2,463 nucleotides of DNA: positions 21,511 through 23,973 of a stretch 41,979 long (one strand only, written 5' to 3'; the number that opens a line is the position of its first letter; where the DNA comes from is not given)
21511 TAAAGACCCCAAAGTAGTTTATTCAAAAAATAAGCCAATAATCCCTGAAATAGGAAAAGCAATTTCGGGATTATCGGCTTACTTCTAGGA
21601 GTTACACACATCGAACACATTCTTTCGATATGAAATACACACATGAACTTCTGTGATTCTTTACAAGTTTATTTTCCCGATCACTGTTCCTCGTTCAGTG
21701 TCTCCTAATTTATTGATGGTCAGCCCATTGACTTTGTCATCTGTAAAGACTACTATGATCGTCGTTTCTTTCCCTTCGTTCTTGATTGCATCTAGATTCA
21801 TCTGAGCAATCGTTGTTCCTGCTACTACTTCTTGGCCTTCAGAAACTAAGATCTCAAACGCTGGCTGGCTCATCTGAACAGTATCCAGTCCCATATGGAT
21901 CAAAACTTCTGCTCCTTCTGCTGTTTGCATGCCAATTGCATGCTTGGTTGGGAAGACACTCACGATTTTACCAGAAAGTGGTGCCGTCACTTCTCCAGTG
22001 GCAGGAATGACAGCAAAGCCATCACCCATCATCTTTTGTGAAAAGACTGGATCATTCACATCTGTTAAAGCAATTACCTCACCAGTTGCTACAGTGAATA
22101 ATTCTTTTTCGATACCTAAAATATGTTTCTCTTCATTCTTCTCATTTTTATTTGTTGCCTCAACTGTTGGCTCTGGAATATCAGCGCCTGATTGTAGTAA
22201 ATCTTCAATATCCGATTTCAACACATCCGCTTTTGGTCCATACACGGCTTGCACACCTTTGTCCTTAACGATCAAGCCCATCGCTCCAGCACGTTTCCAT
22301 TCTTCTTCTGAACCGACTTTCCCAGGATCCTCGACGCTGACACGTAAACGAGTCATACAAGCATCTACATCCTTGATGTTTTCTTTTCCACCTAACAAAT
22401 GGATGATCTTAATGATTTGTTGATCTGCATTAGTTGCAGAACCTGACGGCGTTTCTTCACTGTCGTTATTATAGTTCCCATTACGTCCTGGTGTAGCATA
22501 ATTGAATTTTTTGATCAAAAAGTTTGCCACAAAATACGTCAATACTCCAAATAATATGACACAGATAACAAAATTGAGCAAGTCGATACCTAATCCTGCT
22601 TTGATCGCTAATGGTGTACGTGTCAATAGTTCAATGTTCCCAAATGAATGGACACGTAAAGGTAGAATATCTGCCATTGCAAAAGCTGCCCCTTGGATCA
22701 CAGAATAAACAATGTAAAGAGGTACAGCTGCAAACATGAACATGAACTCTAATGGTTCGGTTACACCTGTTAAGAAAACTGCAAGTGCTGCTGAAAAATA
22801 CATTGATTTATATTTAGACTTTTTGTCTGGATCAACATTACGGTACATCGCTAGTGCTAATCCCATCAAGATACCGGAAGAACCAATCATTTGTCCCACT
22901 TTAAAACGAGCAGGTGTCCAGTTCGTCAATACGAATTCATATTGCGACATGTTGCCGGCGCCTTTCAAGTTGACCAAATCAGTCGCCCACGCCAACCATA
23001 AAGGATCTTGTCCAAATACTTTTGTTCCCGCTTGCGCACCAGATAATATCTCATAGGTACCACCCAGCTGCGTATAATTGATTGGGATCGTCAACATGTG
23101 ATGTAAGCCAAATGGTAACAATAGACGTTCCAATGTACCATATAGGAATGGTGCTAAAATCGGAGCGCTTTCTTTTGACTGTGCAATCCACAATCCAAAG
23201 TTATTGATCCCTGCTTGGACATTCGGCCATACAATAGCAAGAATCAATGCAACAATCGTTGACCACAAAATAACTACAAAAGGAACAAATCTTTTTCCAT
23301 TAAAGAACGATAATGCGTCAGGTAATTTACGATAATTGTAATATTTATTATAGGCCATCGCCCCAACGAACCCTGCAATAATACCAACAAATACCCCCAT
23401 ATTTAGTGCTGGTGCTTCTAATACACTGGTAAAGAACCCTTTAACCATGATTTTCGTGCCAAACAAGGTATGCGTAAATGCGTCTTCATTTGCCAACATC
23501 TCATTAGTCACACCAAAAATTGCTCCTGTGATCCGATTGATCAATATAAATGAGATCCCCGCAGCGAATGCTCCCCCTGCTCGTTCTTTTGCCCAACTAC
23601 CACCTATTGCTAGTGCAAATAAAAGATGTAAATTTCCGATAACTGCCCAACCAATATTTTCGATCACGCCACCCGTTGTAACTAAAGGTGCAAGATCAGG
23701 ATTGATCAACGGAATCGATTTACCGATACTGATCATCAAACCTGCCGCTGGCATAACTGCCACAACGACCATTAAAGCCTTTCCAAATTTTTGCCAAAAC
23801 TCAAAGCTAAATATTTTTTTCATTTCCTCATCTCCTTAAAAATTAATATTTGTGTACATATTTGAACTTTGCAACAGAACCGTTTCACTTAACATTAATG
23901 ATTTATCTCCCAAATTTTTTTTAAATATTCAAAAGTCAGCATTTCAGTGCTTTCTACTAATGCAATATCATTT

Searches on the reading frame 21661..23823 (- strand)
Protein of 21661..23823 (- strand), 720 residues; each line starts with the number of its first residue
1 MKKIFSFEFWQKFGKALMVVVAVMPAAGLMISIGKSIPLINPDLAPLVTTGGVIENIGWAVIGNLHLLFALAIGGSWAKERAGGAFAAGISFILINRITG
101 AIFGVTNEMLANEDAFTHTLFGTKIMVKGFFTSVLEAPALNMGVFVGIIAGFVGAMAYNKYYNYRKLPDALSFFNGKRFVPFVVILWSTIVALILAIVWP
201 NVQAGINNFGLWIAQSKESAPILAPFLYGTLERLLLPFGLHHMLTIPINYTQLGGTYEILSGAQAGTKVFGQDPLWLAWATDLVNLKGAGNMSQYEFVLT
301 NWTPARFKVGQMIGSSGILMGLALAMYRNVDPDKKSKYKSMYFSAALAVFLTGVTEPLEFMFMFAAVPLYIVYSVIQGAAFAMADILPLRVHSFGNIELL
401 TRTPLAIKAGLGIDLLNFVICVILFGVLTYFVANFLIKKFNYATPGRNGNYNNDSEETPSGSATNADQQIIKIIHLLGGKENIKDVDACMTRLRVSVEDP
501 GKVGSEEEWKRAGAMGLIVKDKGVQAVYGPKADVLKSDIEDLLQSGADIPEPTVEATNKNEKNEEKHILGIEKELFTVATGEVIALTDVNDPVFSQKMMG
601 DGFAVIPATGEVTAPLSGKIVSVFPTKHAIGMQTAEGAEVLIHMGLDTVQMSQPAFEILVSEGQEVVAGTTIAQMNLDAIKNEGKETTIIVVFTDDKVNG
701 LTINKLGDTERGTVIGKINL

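Call 60: search_protein_families(library=ncbifam, proteins=[window:21661-23823:-], max_evalue=1e-10)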
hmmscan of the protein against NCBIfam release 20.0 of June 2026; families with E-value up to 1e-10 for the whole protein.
window:21661-23823:- (720 aa): 16 families
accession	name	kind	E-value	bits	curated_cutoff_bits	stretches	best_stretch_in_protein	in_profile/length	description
TIGR02003.1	PTS-II-BC-unk1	hypoth_equivalog_domain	2.5e-288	957.2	649.85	1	3-545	1-547/547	PTS transporter subunit IIBC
TIGR02002.1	PTS-II-BC-glcB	equivalog_domain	1.1e-100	337.7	591.8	1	7-544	5-501/502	glucose-specific PTS transporter subunit IIBC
NF007608.0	PRK10255.1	equivalog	8.4e-95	318.6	1010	1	125-707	82-634/648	PTS N-acetyl glucosamine transporter subunit IIABC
TIGR01998.1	PTS-II-BC-nag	equivalog_domain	1.2e-87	294.7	553.2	1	8-539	3-474/475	N-acetylglucosamine-specific PTS transporter subunit IIBC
NF008301.0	PRK11089.1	equivalog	7.3e-81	272.2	647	1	7-544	6-475/477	PTS glucose transporter subunit IIBC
NF007509.0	PRK10110.1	subfamily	2.4e-76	257.2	665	1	2-545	7-527/530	PTS maltose transporter subunit IICB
TIGR02004.1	PTS-IIBC-malX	hypoth_equivalog_domain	1.1e-69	235.4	632.2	1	7-542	5-516/517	maltose/glucose-specific PTS transporter subunit IIBC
TIGR02005.1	PTS-IIBC-alpha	subfamily_domain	2e-53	181.4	607.3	1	10-543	4-524/524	alpha-glucoside-specific PTS transporter subunit IIBC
TIGR01995.1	PTS-II-ABC-beta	subfamily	2.2e-52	178.4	614.7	1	558-701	457-600/618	beta-glucoside-specific PTS transporter subunit IIABC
TIGR00852.1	pts-Glc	subfamily_domain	8e-40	137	291.1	1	58-384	1-285/290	maltose/glucose-specific PTS transporter subunit IIC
TIGR00830.1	PTBA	subfamily_domain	2.4e-37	127.6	97.5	1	577-694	3-120/121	glucose PTS transporter subunit IIA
NF007335.0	PRK09824.1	equivalog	8.9e-31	107.1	894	1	557-695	463-601/627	PTS beta-glucoside transporter subunit IIABC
NF006962.0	PRK09439.1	equivalog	1.3e-26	93.3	212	1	573-702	21-151/169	PTS glucose transporter subunit IIA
TIGR00826.1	EIIB_glc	domain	2e-16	60.1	45.75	1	438-529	1-88/88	glucose PTS transporter subunit EIIB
NF007152.0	PRK09586.1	equivalog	7.1e-11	42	516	0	467-575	7-117/477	PTS N-acetylmuramic acid transporter subunit IIBC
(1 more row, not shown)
